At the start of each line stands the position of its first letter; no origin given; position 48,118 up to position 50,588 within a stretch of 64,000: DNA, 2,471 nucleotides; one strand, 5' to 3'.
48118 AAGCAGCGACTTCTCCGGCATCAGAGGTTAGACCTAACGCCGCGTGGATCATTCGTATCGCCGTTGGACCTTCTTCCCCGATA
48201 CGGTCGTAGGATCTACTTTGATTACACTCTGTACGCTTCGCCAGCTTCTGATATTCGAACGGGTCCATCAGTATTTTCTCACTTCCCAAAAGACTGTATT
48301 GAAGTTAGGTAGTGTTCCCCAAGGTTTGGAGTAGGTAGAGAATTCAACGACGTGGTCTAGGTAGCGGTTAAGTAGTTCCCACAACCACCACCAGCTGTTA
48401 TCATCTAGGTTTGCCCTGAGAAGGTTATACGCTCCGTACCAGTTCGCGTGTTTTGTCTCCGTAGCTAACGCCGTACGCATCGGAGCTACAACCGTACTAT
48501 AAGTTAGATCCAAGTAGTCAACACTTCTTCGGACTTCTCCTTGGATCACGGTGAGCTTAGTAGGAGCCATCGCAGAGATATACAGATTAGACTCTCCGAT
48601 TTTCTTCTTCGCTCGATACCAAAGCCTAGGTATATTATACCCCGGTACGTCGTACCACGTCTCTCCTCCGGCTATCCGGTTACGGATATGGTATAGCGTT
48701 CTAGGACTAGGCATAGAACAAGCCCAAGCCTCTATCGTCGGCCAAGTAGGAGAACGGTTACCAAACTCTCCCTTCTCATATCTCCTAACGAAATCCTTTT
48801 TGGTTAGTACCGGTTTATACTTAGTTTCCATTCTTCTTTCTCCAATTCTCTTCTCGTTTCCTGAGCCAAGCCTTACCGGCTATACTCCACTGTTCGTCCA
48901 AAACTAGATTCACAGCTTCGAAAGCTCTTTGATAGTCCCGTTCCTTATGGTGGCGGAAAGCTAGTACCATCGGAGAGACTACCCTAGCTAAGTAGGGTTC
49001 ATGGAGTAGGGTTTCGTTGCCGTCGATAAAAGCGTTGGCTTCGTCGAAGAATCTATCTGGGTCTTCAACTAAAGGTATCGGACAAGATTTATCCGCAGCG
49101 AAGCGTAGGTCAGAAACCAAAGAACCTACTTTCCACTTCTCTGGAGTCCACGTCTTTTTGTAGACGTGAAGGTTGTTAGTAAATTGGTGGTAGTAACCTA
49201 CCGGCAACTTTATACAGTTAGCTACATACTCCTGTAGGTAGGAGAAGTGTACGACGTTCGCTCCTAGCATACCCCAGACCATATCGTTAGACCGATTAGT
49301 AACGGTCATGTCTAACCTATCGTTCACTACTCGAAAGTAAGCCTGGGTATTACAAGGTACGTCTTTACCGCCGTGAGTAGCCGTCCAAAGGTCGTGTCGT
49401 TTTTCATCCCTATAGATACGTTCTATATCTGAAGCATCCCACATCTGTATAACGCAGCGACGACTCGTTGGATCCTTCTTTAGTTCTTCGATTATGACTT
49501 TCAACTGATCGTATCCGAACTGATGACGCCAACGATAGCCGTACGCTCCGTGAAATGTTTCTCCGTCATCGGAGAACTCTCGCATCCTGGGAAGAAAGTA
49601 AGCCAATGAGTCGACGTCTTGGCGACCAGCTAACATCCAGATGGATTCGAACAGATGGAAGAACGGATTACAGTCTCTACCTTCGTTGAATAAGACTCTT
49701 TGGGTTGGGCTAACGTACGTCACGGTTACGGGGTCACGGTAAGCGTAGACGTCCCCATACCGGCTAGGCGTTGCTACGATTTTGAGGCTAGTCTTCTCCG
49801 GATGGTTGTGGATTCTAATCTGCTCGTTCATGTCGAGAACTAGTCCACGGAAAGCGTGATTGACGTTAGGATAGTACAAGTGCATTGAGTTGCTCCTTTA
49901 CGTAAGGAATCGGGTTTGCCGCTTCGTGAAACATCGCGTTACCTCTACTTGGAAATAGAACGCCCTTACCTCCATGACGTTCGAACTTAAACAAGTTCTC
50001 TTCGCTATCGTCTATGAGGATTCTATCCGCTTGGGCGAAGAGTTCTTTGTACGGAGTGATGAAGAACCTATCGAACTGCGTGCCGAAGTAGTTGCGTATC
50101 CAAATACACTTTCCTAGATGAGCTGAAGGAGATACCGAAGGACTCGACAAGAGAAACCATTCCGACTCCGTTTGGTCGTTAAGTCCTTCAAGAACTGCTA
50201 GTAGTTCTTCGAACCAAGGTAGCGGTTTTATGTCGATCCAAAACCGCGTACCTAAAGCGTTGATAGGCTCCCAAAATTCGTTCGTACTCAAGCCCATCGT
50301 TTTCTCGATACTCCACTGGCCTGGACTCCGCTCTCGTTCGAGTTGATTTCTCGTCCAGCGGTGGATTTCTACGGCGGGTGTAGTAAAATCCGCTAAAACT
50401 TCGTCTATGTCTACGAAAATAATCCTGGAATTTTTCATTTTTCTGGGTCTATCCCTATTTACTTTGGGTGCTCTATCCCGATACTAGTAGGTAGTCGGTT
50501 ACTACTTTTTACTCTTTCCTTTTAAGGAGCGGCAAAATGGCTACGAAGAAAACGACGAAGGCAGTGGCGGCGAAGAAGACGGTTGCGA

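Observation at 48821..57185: Putative thymidine (5-hmdU-derived) DNA hypermodification gene cluster next to the DNA polymerase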

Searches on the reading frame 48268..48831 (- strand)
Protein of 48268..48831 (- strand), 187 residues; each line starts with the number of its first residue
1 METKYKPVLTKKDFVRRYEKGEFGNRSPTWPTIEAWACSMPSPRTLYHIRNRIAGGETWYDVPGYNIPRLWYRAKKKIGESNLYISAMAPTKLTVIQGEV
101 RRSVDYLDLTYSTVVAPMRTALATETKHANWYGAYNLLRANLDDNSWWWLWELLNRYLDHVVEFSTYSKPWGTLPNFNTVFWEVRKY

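Call 3: search_protein_families(library=pfam, proteins=[window:48268-48831:-], max_evalue=0.01)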
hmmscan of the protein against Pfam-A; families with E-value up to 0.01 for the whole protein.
window:48268-48831:- (187 aa): 0 families

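Call 22: search_protein_families(library=phrogs, proteins=[window:48268-48831:-], max_evalue=0.001)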
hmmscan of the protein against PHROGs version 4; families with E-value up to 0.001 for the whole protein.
window:48268-48831:- (187 aa): 0 families

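Call 66: search_protein_families(library=ncbifam, proteins=[window:48268-48831:-], max_evalue=0.01)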
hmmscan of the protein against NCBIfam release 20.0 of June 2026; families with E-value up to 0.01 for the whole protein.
window:48268-48831:- (187 aa): 0 families

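Call 91: search_solved_structures(query=window:48268-48831:-, max_evalue=1)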
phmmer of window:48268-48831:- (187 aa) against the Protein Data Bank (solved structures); distinct sequences matched with E-value up to 1: 0.

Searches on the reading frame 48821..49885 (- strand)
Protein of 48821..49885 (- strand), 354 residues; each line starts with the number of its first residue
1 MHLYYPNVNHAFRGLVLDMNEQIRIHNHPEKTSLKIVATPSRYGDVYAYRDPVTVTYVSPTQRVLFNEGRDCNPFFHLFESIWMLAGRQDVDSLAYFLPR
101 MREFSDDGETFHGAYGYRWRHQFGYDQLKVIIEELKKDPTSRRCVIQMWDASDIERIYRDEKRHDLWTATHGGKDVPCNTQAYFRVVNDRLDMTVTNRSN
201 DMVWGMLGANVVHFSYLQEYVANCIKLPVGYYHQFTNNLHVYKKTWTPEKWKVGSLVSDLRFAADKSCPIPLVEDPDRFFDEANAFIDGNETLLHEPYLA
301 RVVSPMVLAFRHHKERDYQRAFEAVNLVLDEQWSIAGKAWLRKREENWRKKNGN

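Call 3: search_protein_families(library=pfam, proteins=[window:48821-49885:-], max_evalue=0.01)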
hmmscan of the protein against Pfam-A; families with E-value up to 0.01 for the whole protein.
window:48821-49885:- (354 aa): 1 family
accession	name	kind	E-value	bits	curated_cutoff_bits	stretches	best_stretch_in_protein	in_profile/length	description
PF00303.24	Thymidylat_synt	-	3.6e-21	76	24.3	1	80-245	58-214/266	Thymidylate synthase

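Call 22: search_protein_families(library=phrogs, proteins=[window:48821-49885:-], max_evalue=0.001)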
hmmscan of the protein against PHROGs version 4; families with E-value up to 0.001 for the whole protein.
window:48821-49885:- (354 aa): 4 families
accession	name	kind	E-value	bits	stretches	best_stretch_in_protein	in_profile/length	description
phrog_5131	-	DNA, RNA and nucleotide metabolism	3.7e-99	333.3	1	39-351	27-345/357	thymidylate synthase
phrog_3676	-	DNA, RNA and nucleotide metabolism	4.5e-52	178.4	1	50-248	41-233/351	thymidylate synthase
phrog_160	-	DNA, RNA and nucleotide metabolism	9.5e-33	114.5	1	80-245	92-256/335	thymidylate synthase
phrog_5682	-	DNA, RNA and nucleotide metabolism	3e-15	57.1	1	112-244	40-153/209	thymidylate synthase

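Call 66: search_protein_families(library=ncbifam, proteins=[window:48821-49885:-], max_evalue=0.01)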
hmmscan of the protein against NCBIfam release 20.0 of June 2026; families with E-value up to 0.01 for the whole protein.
window:48821-49885:- (354 aa): 7 families
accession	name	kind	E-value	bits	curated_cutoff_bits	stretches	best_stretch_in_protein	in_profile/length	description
TIGR03283.1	thy_syn_methano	equivalog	7.2e-18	64.8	174.55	1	109-246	77-198/201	thymidylate synthase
NF002497.0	PRK01827.1-3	equivalog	7.6e-17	61.5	327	1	80-245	58-212/264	thymidylate synthase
NF002495.0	PRK01827.1-1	equivalog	5.2e-16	59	327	1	108-245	102-224/279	thymidylate synthase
NF002496.0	PRK01827.1-2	equivalog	2.4e-13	49.8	325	1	110-244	143-265/318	thymidylate synthase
TIGR03284.1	thym_sym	equivalog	3.8e-12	46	108.35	1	104-244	115-243/296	thymidylate synthase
NF002499.0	PRK01827.1-5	equivalog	9.5e-12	44.7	405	1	78-244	56-211/264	thymidylate synthase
NF002498.0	PRK01827.1-4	equivalog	0.00014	21.3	427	1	99-244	95-225/283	thymidylate synthase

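Call 67: search_solved_structures(query=window:48821-49885:-, max_evalue=0.001, show_alignments=2)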
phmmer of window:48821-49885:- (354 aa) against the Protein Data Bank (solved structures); distinct sequences matched with E-value up to 0.001: 106 (the best 60 are shown).
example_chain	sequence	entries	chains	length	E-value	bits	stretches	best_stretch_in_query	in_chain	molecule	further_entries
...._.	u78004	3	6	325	1.4e-18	70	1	57-244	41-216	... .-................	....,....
5jnh_A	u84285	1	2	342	1.7e-18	69.8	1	57-244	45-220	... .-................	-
6auj_A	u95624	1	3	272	1.7e-09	40.2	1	78-244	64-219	Thymidylate synthase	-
4dq1_A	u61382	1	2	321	2.5e-07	33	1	104-243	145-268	Thymidylate synthase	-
7dp4_A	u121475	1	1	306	1.5e-06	30.4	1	114-243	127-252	Thymidylate synthase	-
7dp5_A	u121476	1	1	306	1.7e-06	30.3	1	104-243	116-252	Thymidylate synthase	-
7dp6_A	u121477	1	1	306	1.7e-06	30.3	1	104-243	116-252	Thymidylate synthase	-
1jg0_A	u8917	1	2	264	2.9e-06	29.5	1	77-243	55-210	thymidylate synthase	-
3uwl_A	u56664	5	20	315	3.1e-06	29.4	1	103-244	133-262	Thymidylate synthase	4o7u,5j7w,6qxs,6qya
4xsc_A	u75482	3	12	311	3.1e-06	29.4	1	122-243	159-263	Thymidylate synthase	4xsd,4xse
2tsc_A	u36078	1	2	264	3.6e-06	29.2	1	77-242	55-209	THYMIDYLATE SYNTHASE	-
6cdz_A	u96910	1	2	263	3.7e-06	29.2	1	77-242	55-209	Thymidylate synthase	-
1qqq_A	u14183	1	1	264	3.7e-06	29.1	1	77-242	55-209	THYMIDYLATE SYNTHASE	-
1aob_A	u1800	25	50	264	3.7e-06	29.1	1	77-242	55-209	THYMIDYLATE SYNTHASE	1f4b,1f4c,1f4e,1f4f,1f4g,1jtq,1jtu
1an5_A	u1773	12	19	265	3.8e-06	29.1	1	77-242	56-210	THYMIDYLATE SYNTHASE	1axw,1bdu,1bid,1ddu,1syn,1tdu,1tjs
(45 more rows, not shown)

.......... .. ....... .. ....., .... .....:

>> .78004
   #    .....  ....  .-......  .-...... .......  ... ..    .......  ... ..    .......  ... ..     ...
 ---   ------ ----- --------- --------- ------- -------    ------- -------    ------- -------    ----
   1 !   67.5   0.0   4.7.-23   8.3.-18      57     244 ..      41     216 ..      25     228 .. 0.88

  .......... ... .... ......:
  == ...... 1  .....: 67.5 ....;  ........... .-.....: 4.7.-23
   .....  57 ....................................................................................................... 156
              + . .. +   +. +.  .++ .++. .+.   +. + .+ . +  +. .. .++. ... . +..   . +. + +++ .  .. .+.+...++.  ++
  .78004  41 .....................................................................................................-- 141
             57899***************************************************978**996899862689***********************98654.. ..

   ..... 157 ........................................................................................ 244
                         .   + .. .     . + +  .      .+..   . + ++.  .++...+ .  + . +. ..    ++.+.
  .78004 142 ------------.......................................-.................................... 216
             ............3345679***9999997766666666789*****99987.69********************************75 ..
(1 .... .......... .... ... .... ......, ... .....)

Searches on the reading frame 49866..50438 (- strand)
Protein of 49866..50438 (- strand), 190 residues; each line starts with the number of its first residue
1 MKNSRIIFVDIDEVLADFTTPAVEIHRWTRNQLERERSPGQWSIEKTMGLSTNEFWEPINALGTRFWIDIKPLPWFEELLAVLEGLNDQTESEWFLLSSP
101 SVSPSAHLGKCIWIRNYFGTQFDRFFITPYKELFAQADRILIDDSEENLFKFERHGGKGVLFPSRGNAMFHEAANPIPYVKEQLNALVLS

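Call 3: search_protein_families(library=pfam, proteins=[window:49866-50438:-], max_evalue=0.01)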
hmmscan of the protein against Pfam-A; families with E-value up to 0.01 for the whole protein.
window:49866-50438:- (190 aa): 1 family
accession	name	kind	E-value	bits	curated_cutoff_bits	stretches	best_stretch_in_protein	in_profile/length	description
PF06941.18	NT5C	-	3e-09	37.4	24.8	1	5-172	2-160/180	5' nucleotidase, deoxy (Pyrimidine), cytosolic type C protein (NT5C)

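Call 22: search_protein_families(library=phrogs, proteins=[window:49866-50438:-], max_evalue=0.001)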
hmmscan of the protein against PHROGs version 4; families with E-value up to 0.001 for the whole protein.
window:49866-50438:- (190 aa): 2 families
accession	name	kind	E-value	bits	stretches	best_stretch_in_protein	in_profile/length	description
phrog_420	-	unknown function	1.2e-18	68.5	1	1-172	10-185/267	unknown function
phrog_2643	-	moron, auxiliary metabolic gene and host takeover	1.1e-13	52.3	1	2-164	4-158/182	5'-3' deoxyribonucleotidase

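Call 66: search_protein_families(library=ncbifam, proteins=[window:49866-50438:-], max_evalue=0.01)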
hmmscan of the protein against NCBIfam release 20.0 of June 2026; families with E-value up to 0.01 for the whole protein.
window:49866-50438:- (190 aa): 0 families
